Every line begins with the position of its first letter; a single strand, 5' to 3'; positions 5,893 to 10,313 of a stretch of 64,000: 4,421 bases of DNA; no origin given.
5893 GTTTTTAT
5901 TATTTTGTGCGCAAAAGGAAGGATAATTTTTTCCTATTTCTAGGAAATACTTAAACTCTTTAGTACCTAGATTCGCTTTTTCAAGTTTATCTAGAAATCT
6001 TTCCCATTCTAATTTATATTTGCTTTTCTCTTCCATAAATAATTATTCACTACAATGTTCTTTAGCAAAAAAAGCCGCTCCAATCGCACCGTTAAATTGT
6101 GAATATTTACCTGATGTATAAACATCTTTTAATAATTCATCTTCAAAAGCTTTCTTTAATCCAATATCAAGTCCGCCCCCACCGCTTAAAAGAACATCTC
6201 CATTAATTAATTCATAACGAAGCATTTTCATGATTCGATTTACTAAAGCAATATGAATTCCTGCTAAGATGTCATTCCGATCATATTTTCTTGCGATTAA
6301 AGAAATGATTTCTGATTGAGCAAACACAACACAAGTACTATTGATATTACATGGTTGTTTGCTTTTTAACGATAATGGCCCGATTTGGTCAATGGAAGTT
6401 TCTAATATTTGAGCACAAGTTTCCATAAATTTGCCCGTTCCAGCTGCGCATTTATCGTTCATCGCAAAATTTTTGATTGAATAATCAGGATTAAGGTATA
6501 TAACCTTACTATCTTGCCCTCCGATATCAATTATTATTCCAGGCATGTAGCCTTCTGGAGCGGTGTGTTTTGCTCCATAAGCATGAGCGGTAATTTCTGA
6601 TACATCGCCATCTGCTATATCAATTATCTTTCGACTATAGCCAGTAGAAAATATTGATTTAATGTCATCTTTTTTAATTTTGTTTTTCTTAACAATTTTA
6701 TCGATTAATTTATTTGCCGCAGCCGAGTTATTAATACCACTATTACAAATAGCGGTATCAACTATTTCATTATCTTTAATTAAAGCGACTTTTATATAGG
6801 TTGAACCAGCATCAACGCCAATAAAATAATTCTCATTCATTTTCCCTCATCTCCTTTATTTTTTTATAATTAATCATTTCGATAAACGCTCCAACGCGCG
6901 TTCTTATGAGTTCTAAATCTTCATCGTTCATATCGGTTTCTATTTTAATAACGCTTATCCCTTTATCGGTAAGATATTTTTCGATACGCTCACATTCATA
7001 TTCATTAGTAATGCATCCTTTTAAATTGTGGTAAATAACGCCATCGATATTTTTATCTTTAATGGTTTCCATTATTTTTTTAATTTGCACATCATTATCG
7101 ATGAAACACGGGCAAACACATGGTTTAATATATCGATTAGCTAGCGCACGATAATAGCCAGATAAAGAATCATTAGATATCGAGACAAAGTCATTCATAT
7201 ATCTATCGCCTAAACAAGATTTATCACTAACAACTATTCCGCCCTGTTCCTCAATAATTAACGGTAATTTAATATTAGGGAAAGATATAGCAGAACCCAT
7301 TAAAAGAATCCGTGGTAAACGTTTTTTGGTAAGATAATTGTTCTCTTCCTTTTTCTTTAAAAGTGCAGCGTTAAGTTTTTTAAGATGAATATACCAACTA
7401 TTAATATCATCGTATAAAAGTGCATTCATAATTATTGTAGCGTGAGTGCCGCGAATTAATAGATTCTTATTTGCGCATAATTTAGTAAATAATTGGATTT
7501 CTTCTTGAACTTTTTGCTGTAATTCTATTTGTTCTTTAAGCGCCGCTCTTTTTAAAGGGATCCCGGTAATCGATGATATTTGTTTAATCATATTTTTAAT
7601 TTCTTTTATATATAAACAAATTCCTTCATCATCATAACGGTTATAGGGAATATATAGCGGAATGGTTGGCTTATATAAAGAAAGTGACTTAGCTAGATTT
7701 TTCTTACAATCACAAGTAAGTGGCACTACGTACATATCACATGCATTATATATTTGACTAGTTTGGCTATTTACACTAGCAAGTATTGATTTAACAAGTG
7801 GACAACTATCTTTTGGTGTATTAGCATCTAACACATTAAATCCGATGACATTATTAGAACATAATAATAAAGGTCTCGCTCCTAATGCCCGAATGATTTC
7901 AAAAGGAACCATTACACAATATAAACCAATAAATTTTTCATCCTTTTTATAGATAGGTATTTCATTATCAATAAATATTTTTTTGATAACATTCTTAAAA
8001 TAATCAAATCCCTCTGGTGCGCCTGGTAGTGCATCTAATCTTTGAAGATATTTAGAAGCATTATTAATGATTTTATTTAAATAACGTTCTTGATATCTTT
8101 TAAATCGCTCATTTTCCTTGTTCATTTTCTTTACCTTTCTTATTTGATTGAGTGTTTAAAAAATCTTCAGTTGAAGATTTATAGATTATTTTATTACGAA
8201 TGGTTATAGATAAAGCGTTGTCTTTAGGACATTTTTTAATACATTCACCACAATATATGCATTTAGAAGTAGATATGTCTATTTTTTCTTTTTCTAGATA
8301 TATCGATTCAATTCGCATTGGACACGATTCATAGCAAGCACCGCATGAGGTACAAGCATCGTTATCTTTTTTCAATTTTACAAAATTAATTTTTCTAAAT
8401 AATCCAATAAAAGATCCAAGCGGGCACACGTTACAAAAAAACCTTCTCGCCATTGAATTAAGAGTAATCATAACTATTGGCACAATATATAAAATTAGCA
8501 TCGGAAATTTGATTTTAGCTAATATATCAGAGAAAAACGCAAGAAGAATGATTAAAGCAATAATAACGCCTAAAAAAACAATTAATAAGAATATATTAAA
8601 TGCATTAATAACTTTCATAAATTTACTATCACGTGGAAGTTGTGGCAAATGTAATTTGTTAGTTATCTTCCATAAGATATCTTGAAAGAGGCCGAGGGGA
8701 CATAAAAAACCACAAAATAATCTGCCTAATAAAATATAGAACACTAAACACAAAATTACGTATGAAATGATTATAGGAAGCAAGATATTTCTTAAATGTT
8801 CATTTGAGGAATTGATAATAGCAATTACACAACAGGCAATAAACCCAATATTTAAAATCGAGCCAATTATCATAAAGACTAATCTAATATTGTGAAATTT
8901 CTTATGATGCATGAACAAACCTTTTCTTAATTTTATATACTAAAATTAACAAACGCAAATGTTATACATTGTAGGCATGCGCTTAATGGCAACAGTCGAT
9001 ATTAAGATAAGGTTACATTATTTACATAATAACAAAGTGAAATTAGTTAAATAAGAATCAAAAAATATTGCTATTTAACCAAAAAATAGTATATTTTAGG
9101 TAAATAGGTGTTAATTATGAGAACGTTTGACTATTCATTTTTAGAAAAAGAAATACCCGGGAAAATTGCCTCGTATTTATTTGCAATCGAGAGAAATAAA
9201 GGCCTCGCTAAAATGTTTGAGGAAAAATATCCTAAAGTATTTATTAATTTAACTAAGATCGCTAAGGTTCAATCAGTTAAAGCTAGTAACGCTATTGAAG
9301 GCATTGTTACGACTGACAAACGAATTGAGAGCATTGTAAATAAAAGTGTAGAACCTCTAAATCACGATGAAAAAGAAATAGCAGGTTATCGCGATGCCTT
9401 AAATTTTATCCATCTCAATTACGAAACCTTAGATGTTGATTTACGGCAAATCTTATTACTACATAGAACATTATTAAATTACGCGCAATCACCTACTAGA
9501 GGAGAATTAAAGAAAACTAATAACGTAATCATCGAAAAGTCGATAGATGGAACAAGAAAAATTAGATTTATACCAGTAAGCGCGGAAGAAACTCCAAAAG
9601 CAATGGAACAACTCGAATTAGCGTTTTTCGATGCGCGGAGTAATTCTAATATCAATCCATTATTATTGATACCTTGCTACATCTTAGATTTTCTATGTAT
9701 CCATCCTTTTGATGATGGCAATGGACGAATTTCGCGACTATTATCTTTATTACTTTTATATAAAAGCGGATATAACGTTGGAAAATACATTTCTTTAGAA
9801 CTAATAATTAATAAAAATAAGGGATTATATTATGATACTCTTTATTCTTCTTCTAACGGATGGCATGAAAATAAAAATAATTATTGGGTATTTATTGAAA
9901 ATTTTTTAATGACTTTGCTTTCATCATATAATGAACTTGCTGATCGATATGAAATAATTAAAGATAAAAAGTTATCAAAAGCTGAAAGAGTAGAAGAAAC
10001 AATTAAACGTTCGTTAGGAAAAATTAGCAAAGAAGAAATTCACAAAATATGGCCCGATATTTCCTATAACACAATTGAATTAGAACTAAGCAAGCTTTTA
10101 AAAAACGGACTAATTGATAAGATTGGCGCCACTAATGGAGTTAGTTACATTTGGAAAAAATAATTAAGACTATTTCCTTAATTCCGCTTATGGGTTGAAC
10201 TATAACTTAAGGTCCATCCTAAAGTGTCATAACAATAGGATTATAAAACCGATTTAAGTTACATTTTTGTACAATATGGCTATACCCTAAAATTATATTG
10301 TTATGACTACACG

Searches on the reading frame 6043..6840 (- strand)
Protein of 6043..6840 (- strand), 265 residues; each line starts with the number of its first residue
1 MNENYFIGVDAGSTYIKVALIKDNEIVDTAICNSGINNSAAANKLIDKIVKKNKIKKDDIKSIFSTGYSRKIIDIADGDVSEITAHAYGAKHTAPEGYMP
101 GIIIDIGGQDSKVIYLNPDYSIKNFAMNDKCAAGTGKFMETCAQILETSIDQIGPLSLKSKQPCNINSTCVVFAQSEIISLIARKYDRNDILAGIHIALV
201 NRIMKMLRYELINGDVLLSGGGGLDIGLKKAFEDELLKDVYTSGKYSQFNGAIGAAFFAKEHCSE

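Call 73: search_protein_families(library=pfam, proteins=[window:6043-6840:-], max_evalue=0.00001)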
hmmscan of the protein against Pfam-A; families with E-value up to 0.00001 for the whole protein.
window:6043-6840:- (265 aa): 1 family
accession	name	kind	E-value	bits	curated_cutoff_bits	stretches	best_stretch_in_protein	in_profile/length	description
PF01869.26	BcrAD_BadFG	-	3.9e-48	164.8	31.5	1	7-259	1-271/271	BadF/BadG/BcrA/BcrD ATPase family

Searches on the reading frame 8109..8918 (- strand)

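Call 73: search_protein_families(library=pfam, proteins=[window:8109-8918:-], max_evalue=0.00001)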
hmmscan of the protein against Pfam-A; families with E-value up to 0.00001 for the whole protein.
window:8109-8918:- (269 aa): 7 families
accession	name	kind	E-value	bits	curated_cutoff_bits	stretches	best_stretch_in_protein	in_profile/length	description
PF12801.12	Fer4_5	-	6.7e-12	45.6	22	1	49-89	4-45/48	4Fe-4S binding domain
PF13237.11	Fer4_10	-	1.4e-11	44.5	25.5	1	182-231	2-53/53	4Fe-4S dicluster domain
PF13187.11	Fer4_9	-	2.4e-09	37.5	27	1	188-233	1-50/52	4Fe-4S dicluster domain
PF00037.32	Fer4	-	3.9e-09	36.4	21.1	0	183-201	2-20/24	4Fe-4S binding domain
PF12838.12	Fer4_7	-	2e-08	35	27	1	189-233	2-51/52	4Fe-4S dicluster domain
PF13183.11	Fer4_8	-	4.4e-07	30.8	27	0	186-202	51-67/68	4Fe-4S dicluster domain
PF14697.11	Fer4_21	-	2.6e-06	27.9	35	0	215-248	3-36/59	4Fe-4S dicluster domain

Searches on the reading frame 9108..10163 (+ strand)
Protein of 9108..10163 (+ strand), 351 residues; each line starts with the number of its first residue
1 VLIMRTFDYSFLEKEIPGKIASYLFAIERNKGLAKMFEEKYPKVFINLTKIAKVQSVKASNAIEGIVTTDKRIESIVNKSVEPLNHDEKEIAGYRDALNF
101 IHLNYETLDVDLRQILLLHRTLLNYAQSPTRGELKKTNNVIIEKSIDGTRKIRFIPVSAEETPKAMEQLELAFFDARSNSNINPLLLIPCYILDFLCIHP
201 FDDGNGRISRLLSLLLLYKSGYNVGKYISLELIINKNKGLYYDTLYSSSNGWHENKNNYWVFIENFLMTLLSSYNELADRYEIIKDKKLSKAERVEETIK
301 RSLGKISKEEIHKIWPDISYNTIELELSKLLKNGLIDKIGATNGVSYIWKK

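Call 73: search_protein_families(library=pfam, proteins=[window:9108-10163:+], max_evalue=0.00001)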
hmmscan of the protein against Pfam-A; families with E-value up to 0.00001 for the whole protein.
window:9108-10163:+ (351 aa): 1 family
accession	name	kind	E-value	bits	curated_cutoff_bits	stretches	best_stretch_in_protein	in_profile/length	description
PF02661.23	Fic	-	1.7e-15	58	24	1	110-217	2-93/93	Fic/DOC family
